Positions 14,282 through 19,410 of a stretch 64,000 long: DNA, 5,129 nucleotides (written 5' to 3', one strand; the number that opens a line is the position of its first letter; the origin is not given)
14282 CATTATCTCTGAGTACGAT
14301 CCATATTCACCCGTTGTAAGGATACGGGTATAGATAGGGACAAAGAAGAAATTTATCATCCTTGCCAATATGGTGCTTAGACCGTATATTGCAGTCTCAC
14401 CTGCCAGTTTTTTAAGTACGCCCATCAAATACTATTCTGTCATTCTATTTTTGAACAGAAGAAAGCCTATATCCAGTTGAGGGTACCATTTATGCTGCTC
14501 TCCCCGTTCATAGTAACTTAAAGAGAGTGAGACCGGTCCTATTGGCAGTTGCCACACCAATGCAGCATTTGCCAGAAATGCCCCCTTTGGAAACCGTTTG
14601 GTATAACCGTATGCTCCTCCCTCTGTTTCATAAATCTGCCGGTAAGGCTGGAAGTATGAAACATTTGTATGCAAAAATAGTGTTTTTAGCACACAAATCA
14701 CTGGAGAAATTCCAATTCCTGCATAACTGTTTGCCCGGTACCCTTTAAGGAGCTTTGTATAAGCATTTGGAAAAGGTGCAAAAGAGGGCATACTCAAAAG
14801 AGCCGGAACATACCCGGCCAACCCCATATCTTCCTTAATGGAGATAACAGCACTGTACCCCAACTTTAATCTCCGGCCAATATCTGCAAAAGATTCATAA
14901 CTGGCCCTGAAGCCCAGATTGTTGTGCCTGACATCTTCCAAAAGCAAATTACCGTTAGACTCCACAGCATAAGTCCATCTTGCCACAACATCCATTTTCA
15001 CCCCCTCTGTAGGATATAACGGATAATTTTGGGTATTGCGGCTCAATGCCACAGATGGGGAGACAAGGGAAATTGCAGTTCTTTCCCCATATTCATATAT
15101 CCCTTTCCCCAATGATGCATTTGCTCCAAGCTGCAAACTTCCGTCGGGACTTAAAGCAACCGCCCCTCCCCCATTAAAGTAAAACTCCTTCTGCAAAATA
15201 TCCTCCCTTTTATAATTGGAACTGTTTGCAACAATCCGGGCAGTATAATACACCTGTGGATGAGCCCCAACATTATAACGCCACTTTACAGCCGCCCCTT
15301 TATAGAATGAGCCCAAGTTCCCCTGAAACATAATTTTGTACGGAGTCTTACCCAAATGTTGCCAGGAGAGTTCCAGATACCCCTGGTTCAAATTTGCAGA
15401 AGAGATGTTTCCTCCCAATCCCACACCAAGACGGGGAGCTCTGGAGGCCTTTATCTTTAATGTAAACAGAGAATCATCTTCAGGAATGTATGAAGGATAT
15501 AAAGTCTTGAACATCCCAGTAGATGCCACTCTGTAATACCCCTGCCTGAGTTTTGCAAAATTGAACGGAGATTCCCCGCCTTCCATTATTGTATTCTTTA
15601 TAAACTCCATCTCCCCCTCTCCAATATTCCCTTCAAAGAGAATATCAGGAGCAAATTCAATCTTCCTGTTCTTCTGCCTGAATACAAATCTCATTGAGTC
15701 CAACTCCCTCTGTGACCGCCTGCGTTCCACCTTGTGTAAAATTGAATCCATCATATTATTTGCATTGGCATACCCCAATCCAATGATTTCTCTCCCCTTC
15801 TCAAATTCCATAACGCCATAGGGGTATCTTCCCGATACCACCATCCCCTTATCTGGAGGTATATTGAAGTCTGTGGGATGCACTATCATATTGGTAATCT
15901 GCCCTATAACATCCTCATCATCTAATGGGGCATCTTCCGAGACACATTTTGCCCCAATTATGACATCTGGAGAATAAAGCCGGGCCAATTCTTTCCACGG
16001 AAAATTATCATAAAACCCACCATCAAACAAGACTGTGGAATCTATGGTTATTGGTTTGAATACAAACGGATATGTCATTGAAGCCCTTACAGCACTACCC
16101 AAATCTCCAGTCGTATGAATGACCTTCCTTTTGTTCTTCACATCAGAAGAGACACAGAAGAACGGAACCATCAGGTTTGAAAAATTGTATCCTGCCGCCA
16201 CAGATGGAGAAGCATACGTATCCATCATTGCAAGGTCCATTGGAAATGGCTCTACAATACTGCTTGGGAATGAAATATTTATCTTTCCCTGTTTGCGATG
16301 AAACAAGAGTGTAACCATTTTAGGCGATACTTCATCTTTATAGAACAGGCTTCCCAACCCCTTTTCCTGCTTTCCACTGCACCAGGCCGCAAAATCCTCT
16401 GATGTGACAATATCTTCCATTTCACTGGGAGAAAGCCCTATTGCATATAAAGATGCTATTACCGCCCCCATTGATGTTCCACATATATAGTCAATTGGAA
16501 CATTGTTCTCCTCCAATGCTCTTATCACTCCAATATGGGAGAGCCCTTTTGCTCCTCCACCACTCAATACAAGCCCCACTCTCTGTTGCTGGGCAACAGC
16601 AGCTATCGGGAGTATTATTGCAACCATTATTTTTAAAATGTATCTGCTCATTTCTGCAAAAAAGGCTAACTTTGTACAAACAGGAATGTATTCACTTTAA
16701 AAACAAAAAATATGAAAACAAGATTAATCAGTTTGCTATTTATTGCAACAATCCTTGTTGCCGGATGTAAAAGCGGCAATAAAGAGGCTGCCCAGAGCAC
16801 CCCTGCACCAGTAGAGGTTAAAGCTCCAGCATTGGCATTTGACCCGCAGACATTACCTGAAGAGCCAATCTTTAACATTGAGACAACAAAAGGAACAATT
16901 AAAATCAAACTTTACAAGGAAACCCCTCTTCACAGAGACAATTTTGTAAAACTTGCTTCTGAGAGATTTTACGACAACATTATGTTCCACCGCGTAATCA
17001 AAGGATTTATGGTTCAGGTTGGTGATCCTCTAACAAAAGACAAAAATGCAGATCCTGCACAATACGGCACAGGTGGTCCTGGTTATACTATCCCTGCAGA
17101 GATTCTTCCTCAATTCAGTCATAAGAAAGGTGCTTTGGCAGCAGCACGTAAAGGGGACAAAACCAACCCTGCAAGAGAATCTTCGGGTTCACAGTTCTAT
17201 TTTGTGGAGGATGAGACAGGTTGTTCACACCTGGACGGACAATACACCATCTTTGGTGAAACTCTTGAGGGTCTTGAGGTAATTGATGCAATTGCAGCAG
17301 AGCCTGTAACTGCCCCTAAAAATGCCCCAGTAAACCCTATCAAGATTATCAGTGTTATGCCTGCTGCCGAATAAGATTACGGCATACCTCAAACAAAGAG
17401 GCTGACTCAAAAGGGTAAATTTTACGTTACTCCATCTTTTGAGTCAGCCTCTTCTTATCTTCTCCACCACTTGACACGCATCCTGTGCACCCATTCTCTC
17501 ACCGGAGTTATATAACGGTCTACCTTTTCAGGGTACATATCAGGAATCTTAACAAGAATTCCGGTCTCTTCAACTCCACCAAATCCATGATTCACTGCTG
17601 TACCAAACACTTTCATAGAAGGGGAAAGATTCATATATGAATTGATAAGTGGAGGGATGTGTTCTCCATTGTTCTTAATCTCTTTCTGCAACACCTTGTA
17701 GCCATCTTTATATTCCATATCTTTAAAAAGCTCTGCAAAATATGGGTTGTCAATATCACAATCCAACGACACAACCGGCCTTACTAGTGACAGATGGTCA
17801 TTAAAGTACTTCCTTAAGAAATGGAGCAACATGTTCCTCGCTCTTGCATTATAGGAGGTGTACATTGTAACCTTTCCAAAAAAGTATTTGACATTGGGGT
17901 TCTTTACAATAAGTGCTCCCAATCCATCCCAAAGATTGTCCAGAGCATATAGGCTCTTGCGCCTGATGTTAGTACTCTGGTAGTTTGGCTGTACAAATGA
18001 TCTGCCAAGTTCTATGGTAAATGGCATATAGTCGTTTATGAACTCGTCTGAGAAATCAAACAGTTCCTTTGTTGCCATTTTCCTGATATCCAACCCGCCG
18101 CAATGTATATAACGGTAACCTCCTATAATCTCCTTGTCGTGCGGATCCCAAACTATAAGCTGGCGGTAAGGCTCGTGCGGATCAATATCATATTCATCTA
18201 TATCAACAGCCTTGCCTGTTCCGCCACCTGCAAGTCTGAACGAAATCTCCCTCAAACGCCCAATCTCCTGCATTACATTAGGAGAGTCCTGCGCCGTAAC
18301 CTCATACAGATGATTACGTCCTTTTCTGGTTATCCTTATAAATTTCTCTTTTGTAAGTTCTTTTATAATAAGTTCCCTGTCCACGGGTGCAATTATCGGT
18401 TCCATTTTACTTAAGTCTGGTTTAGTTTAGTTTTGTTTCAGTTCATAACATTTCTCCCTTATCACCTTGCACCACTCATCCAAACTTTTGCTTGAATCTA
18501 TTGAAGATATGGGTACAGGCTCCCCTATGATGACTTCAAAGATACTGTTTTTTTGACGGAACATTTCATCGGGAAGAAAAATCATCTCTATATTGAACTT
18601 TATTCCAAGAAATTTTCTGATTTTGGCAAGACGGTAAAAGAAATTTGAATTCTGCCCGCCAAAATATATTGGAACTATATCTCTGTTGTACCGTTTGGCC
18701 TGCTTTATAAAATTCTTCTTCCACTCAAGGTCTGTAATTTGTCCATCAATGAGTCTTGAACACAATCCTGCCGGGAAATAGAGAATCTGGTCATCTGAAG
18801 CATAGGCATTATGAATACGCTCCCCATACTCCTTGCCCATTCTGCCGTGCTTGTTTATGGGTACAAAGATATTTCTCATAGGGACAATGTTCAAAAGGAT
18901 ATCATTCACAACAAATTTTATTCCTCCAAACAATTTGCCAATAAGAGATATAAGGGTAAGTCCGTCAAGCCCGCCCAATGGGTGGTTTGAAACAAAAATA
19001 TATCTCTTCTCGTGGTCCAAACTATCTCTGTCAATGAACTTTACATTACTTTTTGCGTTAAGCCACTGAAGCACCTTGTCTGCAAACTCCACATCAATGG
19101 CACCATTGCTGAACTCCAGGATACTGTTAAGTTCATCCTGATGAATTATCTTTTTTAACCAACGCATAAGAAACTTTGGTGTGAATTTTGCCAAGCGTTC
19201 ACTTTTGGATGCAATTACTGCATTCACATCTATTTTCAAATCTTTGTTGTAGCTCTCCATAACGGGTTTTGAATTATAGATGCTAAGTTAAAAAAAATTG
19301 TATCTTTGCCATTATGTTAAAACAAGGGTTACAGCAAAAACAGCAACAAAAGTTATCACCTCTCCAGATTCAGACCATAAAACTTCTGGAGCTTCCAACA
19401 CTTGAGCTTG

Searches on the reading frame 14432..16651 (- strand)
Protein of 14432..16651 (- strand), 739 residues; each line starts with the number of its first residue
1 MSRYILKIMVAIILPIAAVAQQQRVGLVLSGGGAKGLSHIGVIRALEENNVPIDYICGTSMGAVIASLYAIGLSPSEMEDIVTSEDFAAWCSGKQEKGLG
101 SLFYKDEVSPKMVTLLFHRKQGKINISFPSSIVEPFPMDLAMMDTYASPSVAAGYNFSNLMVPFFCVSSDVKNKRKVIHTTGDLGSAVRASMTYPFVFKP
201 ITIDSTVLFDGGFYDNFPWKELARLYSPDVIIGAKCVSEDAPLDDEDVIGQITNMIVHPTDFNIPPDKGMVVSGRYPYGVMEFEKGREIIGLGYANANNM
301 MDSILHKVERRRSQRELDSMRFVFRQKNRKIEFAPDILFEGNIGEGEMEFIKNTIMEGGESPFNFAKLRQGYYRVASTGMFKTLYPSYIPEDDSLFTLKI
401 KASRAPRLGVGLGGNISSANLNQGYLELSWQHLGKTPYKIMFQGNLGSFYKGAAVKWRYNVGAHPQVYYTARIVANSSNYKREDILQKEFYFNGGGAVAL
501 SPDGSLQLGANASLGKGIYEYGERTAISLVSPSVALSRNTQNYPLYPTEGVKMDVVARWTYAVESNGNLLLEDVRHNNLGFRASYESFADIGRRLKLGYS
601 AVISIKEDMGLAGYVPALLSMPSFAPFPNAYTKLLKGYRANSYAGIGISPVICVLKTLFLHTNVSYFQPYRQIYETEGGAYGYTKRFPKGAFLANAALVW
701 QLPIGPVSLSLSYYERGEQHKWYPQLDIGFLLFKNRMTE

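Call 26: search_protein_families(library=pfam, proteins=[window:14432-16651:-])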
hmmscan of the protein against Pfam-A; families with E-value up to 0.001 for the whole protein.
window:14432-16651:- (739 aa): 1 family
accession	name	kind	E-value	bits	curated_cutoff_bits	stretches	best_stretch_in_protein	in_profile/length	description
PF01734.28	Patatin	-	1.3e-29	104.2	27.7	1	27-222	1-190/191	Patatin-like phospholipase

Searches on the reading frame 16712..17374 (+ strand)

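Call 26: search_protein_families(library=pfam, proteins=[window:16712-17374:+])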
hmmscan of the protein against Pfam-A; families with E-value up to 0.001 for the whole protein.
window:16712-17374:+ (220 aa): 1 family
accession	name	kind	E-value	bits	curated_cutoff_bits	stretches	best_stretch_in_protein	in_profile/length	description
PF00160.26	Pro_isomerase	-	2.8e-41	141.9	21.7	1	54-215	2-157/159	Cyclophilin type peptidyl-prolyl cis-trans isomerase/CLD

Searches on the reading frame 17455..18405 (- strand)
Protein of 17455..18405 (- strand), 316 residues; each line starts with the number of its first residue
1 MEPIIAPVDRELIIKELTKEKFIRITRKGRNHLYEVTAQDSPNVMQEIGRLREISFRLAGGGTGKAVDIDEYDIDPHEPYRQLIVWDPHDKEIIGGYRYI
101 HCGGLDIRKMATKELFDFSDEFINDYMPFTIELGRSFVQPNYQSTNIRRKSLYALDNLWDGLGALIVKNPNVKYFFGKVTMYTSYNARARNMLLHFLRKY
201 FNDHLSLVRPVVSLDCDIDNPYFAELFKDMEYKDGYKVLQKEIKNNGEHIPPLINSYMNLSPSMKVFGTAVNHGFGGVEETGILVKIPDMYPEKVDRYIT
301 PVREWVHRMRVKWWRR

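Call 25: search_protein_families(library=pfam, proteins=[window:17455-18405:-])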
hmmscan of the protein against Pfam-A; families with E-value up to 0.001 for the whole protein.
window:17455-18405:- (316 aa): 1 family
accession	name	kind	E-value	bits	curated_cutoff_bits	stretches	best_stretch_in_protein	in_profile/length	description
PF13444.12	Acetyltransf_5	-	6.5e-13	49.7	22.4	1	51-146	1-95/102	Acetyltransferase (GNAT) domain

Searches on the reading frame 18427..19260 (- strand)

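Call 26: search_protein_families(library=pfam, proteins=[window:18427-19260:-])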
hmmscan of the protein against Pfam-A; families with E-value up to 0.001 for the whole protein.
window:18427-19260:- (277 aa): 2 families
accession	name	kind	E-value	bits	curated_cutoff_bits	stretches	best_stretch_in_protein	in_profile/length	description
PF19576.4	Acyltransf_2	-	3.1e-76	256.2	27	1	15-276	2-261/266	Acyltransferase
PF01553.26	Acyltransferase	-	9.3e-07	29.2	23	1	73-200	2-131/132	Acyltransferase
